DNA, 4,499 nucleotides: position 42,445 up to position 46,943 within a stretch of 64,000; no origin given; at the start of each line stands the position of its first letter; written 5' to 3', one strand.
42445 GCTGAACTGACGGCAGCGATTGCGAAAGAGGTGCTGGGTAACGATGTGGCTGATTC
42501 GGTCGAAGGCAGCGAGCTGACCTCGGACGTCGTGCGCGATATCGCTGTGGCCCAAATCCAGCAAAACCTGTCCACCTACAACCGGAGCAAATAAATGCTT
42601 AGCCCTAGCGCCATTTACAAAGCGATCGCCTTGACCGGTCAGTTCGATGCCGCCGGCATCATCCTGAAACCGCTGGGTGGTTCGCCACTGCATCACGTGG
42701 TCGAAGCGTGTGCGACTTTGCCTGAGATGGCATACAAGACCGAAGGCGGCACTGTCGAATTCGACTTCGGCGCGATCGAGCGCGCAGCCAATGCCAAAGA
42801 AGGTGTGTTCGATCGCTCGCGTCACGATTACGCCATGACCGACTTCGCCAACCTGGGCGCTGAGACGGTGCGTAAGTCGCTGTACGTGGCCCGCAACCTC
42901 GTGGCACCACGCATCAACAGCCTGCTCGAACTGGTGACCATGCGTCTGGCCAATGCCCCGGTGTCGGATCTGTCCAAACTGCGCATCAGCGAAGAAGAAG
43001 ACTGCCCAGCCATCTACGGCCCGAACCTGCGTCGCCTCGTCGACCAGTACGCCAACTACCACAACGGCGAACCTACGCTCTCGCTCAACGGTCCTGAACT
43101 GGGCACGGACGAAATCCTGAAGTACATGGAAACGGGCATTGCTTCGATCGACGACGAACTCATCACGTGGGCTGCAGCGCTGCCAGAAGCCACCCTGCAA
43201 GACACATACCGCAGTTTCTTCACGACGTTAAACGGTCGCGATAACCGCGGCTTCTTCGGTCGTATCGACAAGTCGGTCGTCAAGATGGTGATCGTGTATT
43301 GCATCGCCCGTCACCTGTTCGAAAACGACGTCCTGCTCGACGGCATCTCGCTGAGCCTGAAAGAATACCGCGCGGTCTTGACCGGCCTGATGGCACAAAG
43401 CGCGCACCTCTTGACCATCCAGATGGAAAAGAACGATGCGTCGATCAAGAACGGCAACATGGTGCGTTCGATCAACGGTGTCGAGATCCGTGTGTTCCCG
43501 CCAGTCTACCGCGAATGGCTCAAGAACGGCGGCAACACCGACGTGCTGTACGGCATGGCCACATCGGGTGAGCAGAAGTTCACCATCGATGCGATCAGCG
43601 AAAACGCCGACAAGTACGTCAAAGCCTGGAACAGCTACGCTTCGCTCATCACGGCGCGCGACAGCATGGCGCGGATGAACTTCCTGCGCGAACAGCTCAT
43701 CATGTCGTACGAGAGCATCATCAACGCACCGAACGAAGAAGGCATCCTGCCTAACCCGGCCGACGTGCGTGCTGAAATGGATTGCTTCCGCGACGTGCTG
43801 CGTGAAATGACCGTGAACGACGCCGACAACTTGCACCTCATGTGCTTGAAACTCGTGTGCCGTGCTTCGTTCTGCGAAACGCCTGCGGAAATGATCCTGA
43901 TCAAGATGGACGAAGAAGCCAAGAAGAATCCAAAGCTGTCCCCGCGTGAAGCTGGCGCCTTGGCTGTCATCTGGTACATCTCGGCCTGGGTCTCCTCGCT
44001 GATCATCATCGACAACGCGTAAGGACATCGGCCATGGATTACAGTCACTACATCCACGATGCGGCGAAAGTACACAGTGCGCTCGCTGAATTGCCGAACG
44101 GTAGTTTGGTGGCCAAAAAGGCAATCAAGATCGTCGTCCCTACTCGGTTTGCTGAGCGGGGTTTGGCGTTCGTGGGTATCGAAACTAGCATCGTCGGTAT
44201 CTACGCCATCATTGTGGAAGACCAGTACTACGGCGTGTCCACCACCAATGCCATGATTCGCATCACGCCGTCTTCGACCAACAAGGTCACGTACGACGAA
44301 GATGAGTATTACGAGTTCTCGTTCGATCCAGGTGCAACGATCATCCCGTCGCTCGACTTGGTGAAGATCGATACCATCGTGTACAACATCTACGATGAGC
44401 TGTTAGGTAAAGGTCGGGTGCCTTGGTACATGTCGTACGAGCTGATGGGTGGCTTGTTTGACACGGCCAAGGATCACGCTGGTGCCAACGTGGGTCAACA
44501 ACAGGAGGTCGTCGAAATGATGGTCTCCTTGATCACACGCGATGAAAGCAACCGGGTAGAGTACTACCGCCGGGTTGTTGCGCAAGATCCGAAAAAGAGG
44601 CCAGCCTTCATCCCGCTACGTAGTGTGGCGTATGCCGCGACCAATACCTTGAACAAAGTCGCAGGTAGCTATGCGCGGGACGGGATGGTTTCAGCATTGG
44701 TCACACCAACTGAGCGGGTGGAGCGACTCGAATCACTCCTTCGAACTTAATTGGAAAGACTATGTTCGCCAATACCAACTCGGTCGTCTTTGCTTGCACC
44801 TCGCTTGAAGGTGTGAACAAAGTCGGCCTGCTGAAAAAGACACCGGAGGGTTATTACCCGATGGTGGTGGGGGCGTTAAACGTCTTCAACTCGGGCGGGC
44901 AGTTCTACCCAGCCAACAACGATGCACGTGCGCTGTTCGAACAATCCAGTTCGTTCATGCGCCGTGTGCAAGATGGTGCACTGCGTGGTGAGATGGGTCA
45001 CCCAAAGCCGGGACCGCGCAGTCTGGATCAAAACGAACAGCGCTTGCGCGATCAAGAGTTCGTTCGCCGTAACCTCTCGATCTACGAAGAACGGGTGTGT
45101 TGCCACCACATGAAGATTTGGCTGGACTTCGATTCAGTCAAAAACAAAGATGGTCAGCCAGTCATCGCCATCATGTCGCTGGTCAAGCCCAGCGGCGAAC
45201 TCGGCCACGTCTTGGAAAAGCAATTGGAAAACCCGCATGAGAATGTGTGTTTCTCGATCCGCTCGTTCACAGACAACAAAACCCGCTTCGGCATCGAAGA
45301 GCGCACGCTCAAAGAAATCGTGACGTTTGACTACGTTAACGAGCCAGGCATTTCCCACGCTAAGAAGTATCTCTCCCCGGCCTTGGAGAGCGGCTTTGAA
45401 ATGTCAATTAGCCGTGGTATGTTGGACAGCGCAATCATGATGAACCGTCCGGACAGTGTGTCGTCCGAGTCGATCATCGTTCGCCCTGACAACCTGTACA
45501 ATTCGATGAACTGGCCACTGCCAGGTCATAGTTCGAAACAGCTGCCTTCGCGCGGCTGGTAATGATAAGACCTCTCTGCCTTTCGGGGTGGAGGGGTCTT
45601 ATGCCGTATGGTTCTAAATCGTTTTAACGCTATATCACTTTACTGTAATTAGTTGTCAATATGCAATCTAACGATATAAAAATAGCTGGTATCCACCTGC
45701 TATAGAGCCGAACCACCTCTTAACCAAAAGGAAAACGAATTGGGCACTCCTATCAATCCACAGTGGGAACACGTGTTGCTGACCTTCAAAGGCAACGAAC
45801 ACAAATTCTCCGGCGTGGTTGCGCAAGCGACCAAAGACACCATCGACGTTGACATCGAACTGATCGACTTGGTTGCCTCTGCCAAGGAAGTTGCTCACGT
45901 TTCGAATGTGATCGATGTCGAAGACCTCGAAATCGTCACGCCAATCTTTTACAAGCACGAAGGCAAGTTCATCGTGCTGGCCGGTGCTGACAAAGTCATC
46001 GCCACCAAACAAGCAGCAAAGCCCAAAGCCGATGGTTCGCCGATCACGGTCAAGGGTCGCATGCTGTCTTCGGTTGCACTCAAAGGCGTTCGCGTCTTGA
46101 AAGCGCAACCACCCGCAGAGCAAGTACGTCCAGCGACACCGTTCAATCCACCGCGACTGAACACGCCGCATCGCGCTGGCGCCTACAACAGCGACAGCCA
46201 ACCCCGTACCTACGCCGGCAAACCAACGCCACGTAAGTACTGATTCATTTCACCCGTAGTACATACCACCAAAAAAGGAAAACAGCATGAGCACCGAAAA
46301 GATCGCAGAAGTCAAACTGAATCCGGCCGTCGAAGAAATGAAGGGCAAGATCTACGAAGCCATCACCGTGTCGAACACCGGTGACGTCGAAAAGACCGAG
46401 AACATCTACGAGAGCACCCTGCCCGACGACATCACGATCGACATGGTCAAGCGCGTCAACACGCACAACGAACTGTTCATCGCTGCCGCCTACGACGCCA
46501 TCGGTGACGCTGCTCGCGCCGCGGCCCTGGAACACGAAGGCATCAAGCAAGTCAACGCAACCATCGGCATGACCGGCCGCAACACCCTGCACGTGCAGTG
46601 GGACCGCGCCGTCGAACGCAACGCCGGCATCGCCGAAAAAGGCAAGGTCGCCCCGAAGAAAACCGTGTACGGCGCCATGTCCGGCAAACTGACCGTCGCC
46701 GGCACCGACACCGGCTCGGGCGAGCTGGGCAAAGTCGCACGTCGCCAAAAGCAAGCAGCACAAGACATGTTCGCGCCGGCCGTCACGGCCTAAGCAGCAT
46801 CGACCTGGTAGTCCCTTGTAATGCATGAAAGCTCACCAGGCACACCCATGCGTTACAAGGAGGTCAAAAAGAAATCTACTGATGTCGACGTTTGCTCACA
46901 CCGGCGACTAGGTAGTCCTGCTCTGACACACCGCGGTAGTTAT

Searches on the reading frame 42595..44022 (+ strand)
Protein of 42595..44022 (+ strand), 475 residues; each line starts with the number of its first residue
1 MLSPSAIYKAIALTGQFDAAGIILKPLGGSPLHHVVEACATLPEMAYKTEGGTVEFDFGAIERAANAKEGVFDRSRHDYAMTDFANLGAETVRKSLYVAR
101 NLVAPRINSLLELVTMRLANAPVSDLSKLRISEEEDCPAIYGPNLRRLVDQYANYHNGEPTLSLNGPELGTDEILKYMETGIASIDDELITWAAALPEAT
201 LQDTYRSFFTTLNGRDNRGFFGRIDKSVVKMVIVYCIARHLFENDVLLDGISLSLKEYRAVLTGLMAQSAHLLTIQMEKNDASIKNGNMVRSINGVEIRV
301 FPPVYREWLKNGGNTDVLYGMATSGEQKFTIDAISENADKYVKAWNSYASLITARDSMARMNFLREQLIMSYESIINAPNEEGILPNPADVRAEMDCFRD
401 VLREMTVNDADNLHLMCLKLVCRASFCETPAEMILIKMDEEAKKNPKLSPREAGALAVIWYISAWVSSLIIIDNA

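Call 10: search_protein_families(library=phrogs, proteins=[window:42595-44022:+])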
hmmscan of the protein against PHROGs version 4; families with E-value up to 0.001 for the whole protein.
window:42595-44022:+ (475 aa): 1 family
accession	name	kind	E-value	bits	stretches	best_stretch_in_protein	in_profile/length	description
phrog_3841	-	unknown function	2e-50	173.1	1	14-473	14-487/490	-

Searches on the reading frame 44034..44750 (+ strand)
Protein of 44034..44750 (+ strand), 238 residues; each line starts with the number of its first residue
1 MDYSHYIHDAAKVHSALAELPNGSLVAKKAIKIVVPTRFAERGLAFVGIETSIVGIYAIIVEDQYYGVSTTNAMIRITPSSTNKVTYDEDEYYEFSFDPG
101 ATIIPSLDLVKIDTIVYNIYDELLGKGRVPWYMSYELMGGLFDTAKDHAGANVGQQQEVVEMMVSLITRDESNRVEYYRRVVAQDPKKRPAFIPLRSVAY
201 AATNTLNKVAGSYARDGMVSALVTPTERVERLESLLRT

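Call 10: search_protein_families(library=phrogs, proteins=[window:44034-44750:+])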
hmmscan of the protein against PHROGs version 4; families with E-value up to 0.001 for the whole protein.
window:44034-44750:+ (238 aa): 1 family
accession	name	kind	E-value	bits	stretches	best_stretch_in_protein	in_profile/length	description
phrog_2926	-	head and packaging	4.3e-81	273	1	1-238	1-241/241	virion structural protein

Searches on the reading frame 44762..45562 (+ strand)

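Call 10: search_protein_families(library=phrogs, proteins=[window:44762-45562:+])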
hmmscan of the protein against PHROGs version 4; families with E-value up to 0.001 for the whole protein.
window:44762-45562:+ (266 aa): 1 family
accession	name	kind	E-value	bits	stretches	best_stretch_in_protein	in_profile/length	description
phrog_3014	-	head and packaging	2e-78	264.3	1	6-238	3-236/266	head maturation protease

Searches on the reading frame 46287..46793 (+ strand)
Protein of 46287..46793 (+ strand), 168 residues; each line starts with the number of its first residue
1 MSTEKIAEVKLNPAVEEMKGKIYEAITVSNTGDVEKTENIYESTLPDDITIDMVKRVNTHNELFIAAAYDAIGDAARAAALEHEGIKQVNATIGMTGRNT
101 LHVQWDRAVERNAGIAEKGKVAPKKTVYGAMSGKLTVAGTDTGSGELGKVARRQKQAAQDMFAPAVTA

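Call 10: search_protein_families(library=phrogs, proteins=[window:46287-46793:+])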
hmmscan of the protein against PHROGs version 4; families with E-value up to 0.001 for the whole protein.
window:46287-46793:+ (168 aa): 2 families
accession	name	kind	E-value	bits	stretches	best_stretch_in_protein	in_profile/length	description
phrog_9746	-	unknown function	1.6e-10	42.2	1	5-114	7-116/153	-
phrog_16459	-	unknown function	0.00033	21.7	1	21-127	15-123/136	-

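Call 76: search_protein_families(library=pfam, proteins=[window:46287-46793:+], max_evalue=0.1)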
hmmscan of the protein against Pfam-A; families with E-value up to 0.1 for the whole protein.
window:46287-46793:+ (168 aa): 0 families

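Call 87: search_dna_similar(query=window:46287-46793:+, collection=phages, mode=protein, max_rows=25, max_evalue=0.001)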
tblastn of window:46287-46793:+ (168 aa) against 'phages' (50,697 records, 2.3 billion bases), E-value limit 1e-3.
No match.
